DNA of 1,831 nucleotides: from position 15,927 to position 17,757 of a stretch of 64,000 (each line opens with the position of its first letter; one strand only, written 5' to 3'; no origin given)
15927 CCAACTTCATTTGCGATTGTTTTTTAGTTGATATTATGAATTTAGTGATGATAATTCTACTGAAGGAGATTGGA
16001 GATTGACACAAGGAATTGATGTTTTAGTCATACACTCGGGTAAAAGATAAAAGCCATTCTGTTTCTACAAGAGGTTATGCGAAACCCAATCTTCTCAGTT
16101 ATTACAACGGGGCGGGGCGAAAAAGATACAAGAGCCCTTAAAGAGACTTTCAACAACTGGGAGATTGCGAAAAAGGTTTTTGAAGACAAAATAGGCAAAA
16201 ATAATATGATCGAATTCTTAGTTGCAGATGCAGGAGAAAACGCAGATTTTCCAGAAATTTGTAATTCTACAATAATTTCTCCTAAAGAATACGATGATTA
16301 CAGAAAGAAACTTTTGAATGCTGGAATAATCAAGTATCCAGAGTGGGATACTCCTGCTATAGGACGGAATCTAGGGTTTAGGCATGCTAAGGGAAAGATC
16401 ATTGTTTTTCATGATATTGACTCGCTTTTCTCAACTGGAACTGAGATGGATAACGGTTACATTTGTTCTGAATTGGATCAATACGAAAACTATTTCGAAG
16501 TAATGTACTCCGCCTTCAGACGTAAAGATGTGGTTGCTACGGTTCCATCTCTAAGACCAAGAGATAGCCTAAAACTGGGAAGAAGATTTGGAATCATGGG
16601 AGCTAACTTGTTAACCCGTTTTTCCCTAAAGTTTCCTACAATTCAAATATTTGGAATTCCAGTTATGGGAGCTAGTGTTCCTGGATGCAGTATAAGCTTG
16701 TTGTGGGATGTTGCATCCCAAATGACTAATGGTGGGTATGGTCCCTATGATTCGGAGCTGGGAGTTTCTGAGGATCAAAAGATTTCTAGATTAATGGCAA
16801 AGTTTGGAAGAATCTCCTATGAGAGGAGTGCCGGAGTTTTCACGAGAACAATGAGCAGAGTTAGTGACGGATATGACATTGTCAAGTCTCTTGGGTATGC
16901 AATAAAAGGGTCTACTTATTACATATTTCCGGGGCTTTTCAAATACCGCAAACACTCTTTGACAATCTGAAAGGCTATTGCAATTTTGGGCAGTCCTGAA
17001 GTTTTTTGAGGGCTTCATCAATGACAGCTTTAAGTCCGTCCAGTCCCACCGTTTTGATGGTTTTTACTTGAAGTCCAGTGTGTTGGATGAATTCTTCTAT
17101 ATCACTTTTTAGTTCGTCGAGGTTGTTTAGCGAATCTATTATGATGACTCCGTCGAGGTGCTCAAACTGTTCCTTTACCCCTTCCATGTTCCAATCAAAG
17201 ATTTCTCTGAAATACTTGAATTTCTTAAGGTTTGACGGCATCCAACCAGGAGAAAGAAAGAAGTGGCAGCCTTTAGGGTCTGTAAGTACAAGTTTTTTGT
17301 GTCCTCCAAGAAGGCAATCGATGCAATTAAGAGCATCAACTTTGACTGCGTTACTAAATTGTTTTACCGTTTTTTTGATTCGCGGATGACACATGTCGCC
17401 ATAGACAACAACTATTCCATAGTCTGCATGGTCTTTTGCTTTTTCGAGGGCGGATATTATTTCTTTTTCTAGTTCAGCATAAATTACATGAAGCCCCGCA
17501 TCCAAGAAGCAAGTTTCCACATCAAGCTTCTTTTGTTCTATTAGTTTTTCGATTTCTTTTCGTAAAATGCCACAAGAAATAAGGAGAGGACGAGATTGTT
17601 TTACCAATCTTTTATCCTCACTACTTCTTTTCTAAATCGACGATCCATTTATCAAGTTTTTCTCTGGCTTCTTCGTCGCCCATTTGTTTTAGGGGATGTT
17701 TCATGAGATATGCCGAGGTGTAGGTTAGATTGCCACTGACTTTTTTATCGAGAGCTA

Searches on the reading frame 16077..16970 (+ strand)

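Call 32: search_protein_families(library=pfam, proteins=[window:16077-16970:+])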
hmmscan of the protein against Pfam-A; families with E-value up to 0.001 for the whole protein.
window:16077-16970:+ (297 aa): 1 family
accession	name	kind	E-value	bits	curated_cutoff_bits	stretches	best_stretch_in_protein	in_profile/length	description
PF00535.33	Glycos_transf_2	-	0.00023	21.6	23.3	1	64-119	37-92/168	Glycosyl transferase family 2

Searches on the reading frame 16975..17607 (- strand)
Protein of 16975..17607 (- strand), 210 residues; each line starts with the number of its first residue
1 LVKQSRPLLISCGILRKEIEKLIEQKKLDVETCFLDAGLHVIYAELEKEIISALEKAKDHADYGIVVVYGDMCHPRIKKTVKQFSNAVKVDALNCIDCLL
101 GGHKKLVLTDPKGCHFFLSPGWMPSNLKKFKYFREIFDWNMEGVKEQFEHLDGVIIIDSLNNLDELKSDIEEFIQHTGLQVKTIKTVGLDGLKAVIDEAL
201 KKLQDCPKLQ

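Call 32: search_protein_families(library=pfam, proteins=[window:16975-17607:-])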
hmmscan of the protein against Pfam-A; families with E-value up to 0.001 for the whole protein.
window:16975-17607:- (210 aa): 1 family
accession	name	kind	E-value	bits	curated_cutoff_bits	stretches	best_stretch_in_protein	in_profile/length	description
PF07796.16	DUF1638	-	6.9e-21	75.2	27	1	34-192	1-157/161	Protein of unknown function (DUF1638)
